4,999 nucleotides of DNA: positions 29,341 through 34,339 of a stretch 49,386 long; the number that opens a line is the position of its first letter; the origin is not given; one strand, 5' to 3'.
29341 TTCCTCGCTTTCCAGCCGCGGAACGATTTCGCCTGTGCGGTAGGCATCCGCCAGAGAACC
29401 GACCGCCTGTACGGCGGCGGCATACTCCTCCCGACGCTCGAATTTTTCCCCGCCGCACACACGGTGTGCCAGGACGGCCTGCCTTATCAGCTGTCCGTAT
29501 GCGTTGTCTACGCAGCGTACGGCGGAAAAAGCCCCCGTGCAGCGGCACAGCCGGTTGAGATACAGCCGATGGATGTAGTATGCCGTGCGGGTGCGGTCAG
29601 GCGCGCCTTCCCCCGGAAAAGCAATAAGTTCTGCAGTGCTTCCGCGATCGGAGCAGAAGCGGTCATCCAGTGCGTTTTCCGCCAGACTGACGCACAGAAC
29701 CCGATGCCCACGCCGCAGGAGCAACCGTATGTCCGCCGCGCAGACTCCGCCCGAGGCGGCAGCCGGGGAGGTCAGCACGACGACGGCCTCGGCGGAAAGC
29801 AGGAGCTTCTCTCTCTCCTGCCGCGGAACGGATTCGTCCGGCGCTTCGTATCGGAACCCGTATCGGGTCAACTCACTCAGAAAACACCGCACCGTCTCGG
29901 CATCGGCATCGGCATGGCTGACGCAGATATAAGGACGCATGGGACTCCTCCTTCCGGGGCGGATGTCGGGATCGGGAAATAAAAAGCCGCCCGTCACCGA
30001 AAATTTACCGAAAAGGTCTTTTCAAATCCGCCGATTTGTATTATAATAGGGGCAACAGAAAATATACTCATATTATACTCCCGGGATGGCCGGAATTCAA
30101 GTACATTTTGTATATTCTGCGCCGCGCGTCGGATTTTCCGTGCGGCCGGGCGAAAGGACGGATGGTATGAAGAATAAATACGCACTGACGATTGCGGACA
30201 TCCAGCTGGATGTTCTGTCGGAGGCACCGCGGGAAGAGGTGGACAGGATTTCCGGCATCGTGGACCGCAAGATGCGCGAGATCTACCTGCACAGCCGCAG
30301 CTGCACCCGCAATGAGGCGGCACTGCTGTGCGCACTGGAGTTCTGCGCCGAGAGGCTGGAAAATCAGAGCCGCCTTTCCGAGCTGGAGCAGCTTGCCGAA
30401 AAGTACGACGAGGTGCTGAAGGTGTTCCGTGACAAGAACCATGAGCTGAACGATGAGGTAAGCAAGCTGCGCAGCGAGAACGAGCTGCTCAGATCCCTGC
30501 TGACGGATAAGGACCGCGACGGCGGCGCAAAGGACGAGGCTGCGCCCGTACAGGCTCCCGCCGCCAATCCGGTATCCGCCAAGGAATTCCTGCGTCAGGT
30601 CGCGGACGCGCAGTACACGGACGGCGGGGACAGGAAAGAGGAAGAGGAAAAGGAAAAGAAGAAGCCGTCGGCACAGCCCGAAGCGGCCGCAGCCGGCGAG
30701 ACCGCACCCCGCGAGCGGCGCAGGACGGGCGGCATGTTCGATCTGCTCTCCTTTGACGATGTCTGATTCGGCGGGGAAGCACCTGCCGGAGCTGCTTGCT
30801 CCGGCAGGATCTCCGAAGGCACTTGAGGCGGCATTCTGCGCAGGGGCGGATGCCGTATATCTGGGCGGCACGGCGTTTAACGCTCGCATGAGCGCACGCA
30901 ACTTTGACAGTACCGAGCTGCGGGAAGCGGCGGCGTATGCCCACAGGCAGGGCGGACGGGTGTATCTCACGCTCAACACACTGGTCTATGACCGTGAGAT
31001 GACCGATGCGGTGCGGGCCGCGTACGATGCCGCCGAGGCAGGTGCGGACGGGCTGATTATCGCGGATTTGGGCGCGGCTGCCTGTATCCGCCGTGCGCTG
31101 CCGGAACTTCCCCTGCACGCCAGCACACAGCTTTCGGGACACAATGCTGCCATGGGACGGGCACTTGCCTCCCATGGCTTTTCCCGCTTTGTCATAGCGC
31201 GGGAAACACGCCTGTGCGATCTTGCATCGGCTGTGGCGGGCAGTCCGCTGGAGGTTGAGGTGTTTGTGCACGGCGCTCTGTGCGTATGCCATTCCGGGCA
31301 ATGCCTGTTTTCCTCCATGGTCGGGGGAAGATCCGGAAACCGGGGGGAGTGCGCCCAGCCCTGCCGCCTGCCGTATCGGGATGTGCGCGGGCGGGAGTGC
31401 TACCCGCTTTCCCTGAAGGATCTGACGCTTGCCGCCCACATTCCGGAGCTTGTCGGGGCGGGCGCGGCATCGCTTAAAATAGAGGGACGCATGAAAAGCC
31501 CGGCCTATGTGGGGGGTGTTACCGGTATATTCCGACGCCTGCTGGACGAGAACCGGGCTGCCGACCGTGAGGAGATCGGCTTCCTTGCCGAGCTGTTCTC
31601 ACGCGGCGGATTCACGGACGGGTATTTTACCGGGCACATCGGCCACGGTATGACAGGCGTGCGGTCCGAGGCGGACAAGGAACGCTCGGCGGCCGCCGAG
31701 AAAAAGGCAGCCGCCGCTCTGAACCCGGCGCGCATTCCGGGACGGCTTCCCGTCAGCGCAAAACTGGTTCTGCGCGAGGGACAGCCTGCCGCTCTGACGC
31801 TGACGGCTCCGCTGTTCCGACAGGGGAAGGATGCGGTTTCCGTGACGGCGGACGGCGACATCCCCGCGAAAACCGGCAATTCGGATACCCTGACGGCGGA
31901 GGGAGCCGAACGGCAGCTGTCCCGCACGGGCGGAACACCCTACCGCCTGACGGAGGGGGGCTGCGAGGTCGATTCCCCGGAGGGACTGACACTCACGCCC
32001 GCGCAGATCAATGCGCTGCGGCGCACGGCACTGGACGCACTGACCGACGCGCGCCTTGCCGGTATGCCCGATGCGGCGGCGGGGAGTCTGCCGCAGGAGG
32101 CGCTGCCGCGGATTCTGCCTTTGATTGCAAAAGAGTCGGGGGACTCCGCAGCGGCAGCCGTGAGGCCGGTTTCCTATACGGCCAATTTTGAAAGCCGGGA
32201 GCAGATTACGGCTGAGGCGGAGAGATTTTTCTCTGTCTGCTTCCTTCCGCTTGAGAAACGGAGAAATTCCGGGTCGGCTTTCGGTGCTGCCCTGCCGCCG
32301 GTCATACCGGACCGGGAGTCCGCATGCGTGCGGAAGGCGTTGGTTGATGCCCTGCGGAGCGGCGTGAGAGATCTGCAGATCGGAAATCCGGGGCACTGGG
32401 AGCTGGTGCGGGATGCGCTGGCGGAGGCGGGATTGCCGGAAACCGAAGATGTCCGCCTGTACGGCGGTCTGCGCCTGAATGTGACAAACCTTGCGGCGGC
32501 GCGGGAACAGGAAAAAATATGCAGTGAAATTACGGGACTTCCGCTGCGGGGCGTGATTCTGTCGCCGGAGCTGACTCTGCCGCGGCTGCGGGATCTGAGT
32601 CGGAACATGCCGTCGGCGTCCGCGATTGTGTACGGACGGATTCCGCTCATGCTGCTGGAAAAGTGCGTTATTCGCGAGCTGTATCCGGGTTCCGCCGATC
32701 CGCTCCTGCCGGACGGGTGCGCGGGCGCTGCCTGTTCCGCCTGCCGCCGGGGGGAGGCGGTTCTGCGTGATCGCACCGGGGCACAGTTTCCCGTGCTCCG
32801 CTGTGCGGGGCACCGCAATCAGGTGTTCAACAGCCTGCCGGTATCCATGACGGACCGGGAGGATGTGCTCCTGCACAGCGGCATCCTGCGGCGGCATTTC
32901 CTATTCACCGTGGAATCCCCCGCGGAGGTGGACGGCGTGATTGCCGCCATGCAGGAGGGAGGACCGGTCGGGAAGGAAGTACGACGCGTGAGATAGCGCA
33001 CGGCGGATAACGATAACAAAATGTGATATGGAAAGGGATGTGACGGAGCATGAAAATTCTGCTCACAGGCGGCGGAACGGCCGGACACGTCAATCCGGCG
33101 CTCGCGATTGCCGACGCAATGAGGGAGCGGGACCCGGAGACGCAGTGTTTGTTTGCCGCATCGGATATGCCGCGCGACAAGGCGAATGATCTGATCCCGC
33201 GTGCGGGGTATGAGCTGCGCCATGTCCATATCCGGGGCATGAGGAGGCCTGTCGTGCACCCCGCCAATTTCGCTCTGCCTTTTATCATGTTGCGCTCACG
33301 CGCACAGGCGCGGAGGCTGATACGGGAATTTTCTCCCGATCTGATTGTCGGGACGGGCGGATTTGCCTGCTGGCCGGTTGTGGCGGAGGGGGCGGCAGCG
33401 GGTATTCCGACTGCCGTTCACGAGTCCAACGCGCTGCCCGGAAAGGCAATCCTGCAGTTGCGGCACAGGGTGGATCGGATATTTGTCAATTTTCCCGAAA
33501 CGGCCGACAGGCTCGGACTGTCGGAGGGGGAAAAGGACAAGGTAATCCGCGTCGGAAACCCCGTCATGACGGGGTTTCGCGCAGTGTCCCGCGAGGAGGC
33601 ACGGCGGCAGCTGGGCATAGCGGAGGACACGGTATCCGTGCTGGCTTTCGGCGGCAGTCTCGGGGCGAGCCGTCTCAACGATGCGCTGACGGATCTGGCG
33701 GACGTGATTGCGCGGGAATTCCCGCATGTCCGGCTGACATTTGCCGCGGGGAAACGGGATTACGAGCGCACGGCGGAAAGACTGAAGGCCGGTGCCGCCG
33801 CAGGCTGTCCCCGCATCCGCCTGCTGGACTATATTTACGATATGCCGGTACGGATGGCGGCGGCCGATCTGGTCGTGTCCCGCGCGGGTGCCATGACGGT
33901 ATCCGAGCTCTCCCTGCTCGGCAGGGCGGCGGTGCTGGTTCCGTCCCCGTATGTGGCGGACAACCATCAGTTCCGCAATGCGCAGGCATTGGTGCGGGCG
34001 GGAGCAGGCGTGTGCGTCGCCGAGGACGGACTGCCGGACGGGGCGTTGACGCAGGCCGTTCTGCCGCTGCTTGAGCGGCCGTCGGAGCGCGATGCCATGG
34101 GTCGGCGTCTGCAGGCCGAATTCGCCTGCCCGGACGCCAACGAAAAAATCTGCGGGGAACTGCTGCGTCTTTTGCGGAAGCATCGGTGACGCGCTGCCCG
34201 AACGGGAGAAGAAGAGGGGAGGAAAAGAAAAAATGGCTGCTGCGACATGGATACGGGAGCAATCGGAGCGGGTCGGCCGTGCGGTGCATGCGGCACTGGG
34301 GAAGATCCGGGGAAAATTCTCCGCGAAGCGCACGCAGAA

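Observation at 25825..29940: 1371-aa cytoplasmic TIR-like / Sel1-repeat protein apparently co-transcribed with gpsA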

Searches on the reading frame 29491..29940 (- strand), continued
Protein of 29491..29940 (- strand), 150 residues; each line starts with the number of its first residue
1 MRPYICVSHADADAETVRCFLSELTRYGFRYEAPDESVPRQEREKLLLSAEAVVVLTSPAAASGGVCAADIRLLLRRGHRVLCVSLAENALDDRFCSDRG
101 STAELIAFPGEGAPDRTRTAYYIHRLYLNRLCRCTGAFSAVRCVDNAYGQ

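Call 39: search_protein_families(library=pfam, proteins=[P0119, P0120, P0124, P0125, P0126, P0127, P0132, P0133, P0134, P0143], max_evalue=0.001)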
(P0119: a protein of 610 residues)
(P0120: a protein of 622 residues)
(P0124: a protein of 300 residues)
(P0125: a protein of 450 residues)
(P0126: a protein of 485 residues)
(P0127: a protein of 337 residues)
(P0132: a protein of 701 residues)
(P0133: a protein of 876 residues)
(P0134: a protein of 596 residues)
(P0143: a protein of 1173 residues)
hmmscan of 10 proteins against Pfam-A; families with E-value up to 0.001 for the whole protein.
P0119 (610 aa): 3 families
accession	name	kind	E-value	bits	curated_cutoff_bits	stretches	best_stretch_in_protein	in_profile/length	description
PF13676.11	TIR_2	-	1.7e-61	206.5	28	4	17-110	1-101/122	TIR domain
PF08937.16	ThsB_TIR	-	1.2e-24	87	21.2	3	514-565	47-98/100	Thoeris protein ThsB, TIR-like domain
PF01582.25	TIR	-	7.7e-15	55.6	21.3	0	205-270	22-85/179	TIR domain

P0120 (622 aa): 5 families
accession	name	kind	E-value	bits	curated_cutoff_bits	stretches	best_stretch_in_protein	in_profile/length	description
PF13676.11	TIR_2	-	1.1e-70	236.2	28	4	32-151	1-122/122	TIR domain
PF01582.25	TIR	-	7.5e-21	75.1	21.3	2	186-252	16-82/179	TIR domain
PF08937.16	ThsB_TIR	-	3e-19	69.7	21.2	1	491-578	1-98/100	Thoeris protein ThsB, TIR-like domain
PF10137.14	CAP12-PCTIR_TIR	-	7.6e-11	42.5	24.7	1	32-91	2-61/119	CAP12/Pycsar effector protein, TIR domain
PF05014.21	Nuc_deoxyrib_tr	-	0.00017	22.1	28.8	0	391-441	57-104/117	Nucleoside 2-deoxyribosyltransferase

P0124 (300 aa): 3 families
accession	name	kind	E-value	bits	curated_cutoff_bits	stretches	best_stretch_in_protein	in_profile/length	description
PF13676.11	TIR_2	-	6.1e-43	146.6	28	2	170-266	1-106/122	TIR domain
PF01582.25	TIR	-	1.3e-11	45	21.3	2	9-84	11-86/179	TIR domain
PF08937.16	ThsB_TIR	-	1.2e-10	42.2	21.2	1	171-256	1-96/100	Thoeris protein ThsB, TIR-like domain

P0125 (450 aa): 5 families
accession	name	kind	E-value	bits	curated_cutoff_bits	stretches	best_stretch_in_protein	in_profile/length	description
PF13676.11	TIR_2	-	1.4e-59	200.4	28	3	5-123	1-121/122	TIR domain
PF08937.16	ThsB_TIR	-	1.5e-18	67.4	21.2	2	320-407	1-98/100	Thoeris protein ThsB, TIR-like domain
PF01582.25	TIR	-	1.8e-17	64.2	21.3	2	3-79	2-80/179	TIR domain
PF10137.14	CAP12-PCTIR_TIR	-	1.3e-08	35.3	24.7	1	4-64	1-61/119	CAP12/Pycsar effector protein, TIR domain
PF18047.6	PatG_D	-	0.00062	20.7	27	0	147-171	41-67/111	PatG Domain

P0126 (485 aa): 5 families
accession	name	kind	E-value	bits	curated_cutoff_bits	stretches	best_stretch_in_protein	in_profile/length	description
PF13676.11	TIR_2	-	2.6e-37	128.5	28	2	171-261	1-95/122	TIR domain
PF13306.12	LRR_5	-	6.1e-16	58.9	27.7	1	385-460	12-87/127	BspA type Leucine rich repeat region (6 copies)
PF08937.16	ThsB_TIR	-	6.6e-07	30.1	21.2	0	17-101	2-96/100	Thoeris protein ThsB, TIR-like domain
PF13647.11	Glyco_hydro_80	-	1.4e-06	28.5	25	0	9-46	161-198/308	Glycosyl hydrolase family 80 of chitosanase A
PF01582.25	TIR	-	2e-05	24.9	21.3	0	24-94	15-86/179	TIR domain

P0127 (337 aa): 4 families
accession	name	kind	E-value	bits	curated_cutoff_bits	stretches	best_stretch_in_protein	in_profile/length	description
PF13676.11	TIR_2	-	1.8e-36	125.8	28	2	39-141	1-104/122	TIR domain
PF08937.16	ThsB_TIR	-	3.3e-12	47.1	21.2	2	243-293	48-98/100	Thoeris protein ThsB, TIR-like domain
PF01582.25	TIR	-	9.4e-08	32.5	21.3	1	40-115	5-83/179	TIR domain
PF10137.14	CAP12-PCTIR_TIR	-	0.00076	19.9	24.7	0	205-272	2-70/119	CAP12/Pycsar effector protein, TIR domain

P0132 (701 aa): 5 families
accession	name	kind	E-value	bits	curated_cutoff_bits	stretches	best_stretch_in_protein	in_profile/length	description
PF00091.31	Tubulin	-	9.3e-40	137.4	33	1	390-541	2-182/190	Tubulin/FtsZ family, GTPase domain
PF13676.11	TIR_2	-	1.1e-36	126.5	28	2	167-278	1-114/122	TIR domain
PF08937.16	ThsB_TIR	-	2e-13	51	21.2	1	168-256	1-98/100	Thoeris protein ThsB, TIR-like domain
PF01582.25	TIR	-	1.2e-05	25.7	21.3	1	172-242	11-81/179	TIR domain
PF05014.21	Nuc_deoxyrib_tr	-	0.00064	20.3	28.8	0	45-94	49-97/117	Nucleoside 2-deoxyribosyltransferase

P0133 (876 aa): 4 families
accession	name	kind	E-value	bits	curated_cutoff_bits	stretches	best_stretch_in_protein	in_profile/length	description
PF13676.11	TIR_2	-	4.8e-91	301.9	28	5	304-413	1-111/122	TIR domain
PF01582.25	TIR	-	1e-25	91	21.3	2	157-234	2-81/179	TIR domain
PF08937.16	ThsB_TIR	-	1.3e-22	80.4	21.2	2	737-824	1-98/100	Thoeris protein ThsB, TIR-like domain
PF10137.14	CAP12-PCTIR_TIR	-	3.6e-08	33.9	24.7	0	159-219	2-62/119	CAP12/Pycsar effector protein, TIR domain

P0134 (596 aa): 7 families
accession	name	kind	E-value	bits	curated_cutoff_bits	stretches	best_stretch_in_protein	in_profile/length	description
PF13676.11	TIR_2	-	1.4e-65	219.7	28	4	10-99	1-98/122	TIR domain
PF01582.25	TIR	-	9e-19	68.4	21.3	1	11-87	2-83/179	TIR domain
PF08937.16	ThsB_TIR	-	2.7e-16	60.2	21.2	1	342-391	48-97/100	Thoeris protein ThsB, TIR-like domain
PF10137.14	CAP12-PCTIR_TIR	-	1.5e-06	28.7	24.7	0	466-531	2-67/119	CAP12/Pycsar effector protein, TIR domain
PF13271.11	DUF4062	-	1.7e-06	28.6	24.7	0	10-68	2-61/82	Domain of unknown function (DUF4062)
PF18185.7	STALD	-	0.00053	19.9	24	0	195-249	100-160/211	Sir2- and TIR-associating SLOG family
PF04625.18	DEC-1_N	-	0.00076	19.1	29.2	0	426-487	109-169/403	DEC-1 protein, N-terminal region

P0143 (1173 aa): 3 families
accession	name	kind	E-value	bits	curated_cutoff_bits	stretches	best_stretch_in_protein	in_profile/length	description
PF13676.11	TIR_2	-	8.6e-27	94.5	28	2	331-418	1-93/122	TIR domain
PF02026.21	RyR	-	1.6e-17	64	27.4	2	956-1024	21-89/91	RyR domain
PF08937.16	ThsB_TIR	-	4.8e-14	53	21.2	1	216-260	54-98/100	Thoeris protein ThsB, TIR-like domain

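Call 47: search_protein_families(library=pfam, alignment_id=A3, max_evalue=0.00001)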
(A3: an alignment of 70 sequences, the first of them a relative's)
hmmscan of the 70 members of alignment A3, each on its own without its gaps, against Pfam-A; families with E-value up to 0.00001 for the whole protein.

A. member 1, P0119 (610 aa): 3 families
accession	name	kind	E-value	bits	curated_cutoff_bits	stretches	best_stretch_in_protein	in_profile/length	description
PF13676.11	TIR_2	-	1.7e-61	206.5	28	4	17-110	1-101/122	TIR domain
PF08937.16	ThsB_TIR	-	1.2e-24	87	21.2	0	514-565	47-98/100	Thoeris protein ThsB, TIR-like domain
PF01582.25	TIR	-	7.7e-15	55.6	21.3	0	205-270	22-85/179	TIR domain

B. families by the number of members that match (of 70 scanned): 74 families (the first 25 are shown)
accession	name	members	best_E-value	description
PF13676.11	TIR_2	69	4.8e-91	TIR domain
PF08937.16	ThsB_TIR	51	1.8e-26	Thoeris protein ThsB, TIR-like domain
PF01582.25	TIR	39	1e-25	TIR domain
PF10137.14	CAP12-PCTIR_TIR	6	1e-11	CAP12/Pycsar effector protein, TIR domain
PF08238.18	Sel1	4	1.3e-104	Sel1 repeat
PF13424.12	TPR_12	2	4.6e-30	Tetratricopeptide repeat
PF00515.34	TPR_1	2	3.3e-23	Tetratricopeptide repeat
PF07719.23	TPR_2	2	3e-22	Tetratricopeptide repeat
PF13181.12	TPR_8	2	4e-21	Tetratricopeptide repeat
PF02026.21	RyR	2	1.6e-17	RyR domain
PF13431.12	TPR_17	2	1.6e-16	Tetratricopeptide repeat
PF14559.12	TPR_19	2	4.5e-16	Tetratricopeptide repeat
PF13428.12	TPR_14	2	4.6e-16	Tetratricopeptide repeat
PF13306.12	LRR_5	2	6.1e-16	BspA type Leucine rich repeat region (6 copies)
PF13414.12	TPR_11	2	3.1e-14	TPR repeat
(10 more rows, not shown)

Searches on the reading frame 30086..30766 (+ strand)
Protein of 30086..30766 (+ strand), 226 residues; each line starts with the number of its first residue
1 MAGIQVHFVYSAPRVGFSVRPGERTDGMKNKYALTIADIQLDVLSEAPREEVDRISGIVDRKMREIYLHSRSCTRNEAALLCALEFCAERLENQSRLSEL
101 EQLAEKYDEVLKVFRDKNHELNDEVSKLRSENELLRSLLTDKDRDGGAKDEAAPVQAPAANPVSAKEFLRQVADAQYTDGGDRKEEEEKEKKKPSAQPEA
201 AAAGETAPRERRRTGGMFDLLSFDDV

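Call 4: search_protein_families(library=ncbifam, proteins=[window:30086-30766:+], max_evalue=0.01)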
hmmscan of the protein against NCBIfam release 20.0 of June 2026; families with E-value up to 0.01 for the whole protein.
window:30086-30766:+ (226 aa): 3 families
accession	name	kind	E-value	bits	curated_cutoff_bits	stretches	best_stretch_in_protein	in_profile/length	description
NF010724.0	PRK14126.1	equivalog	0.0007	19.3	80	1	25-102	2-79/87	cell division protein ZapA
TIGR00634.1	recN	equivalog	0.0024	16.9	407.85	1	74-143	286-356/563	DNA repair protein RecN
NF011901.0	PRK15374.1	equivalog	0.0042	15.9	828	1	93-204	129-237/593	type III secretion system needle tip complex protein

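Call 42: search_protein_families(library=pfam, proteins=[window:30167-30766:+], max_evalue=0.00001)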
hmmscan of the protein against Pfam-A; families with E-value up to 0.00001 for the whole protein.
window:30167-30766:+ (199 aa): 1 family
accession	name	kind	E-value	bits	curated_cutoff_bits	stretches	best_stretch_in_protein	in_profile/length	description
PF05164.18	ZapA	-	1.5e-06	28.9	23.8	1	7-97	3-80/88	Cell division protein ZapA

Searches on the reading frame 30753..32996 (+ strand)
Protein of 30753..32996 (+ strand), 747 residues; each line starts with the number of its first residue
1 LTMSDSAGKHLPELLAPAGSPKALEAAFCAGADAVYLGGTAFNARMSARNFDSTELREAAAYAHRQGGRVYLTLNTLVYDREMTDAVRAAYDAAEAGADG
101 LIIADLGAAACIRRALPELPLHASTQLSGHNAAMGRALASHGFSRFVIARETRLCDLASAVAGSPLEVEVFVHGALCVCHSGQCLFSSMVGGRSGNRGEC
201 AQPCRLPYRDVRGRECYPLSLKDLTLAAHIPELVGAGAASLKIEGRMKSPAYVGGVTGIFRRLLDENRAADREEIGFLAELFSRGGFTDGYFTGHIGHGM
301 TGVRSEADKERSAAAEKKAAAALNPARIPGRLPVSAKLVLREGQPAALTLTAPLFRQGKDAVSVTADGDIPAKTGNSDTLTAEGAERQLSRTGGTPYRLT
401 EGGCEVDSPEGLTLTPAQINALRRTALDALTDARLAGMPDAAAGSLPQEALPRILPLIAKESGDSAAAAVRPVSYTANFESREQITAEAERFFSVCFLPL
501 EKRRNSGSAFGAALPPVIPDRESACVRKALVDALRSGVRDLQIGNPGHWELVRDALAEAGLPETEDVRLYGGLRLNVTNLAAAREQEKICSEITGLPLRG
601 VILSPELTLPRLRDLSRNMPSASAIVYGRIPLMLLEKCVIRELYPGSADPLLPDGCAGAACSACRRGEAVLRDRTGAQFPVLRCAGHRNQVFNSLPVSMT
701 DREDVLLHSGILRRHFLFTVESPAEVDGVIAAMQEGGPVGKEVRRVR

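Call 4: search_protein_families(library=ncbifam, proteins=[window:30753-32996:+], max_evalue=0.01)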
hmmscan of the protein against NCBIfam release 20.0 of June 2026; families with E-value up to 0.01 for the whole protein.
window:30753-32996:+ (747 aa): 4 families
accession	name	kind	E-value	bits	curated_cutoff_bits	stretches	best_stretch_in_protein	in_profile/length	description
NF011996.0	PRK15452.1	equivalog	3.5e-53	181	534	2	11-213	4-207/449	prephenate-dependent tRNA uridine(34) hydroxylase TrhP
NF047963.1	quinone_UbiU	equivalog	6e-48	163.7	440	2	13-208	2-201/331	ubiquinone anaerobic biosynthesis protein UbiU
NF047965.1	quinone_UbiV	equivalog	2.2e-10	40.5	275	1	32-297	28-290/292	ubiquinone anaerobic biosynthesis protein UbiV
NF011991.0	PRK15447.1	equivalog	4.1e-09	36.3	283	1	32-187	29-182/302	U32 family peptidase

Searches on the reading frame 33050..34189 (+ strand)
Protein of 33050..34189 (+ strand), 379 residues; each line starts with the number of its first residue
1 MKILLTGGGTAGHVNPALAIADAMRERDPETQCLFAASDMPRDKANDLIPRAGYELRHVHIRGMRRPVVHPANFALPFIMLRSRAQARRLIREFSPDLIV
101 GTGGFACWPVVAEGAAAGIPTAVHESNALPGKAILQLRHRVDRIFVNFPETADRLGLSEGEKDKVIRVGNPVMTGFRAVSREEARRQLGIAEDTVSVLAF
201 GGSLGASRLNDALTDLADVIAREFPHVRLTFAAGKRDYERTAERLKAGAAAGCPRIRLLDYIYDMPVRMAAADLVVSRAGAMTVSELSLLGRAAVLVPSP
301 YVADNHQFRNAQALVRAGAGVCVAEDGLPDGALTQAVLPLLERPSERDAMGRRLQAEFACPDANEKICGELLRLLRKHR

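Call 42: search_protein_families(library=pfam, proteins=[window:33050-34189:+], max_evalue=0.00001)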
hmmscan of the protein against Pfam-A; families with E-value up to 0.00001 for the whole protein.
window:33050-34189:+ (379 aa): 2 families
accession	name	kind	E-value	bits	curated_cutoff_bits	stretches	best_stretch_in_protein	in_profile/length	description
PF04101.22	Glyco_tran_28_C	-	6e-30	104.9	22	1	197-356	2-156/166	Glycosyltransferase family 28 C-terminal domain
PF03033.26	Glyco_transf_28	-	2.5e-26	92.9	26.2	1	3-145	1-138/139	Glycosyltransferase family 28 N-terminal domain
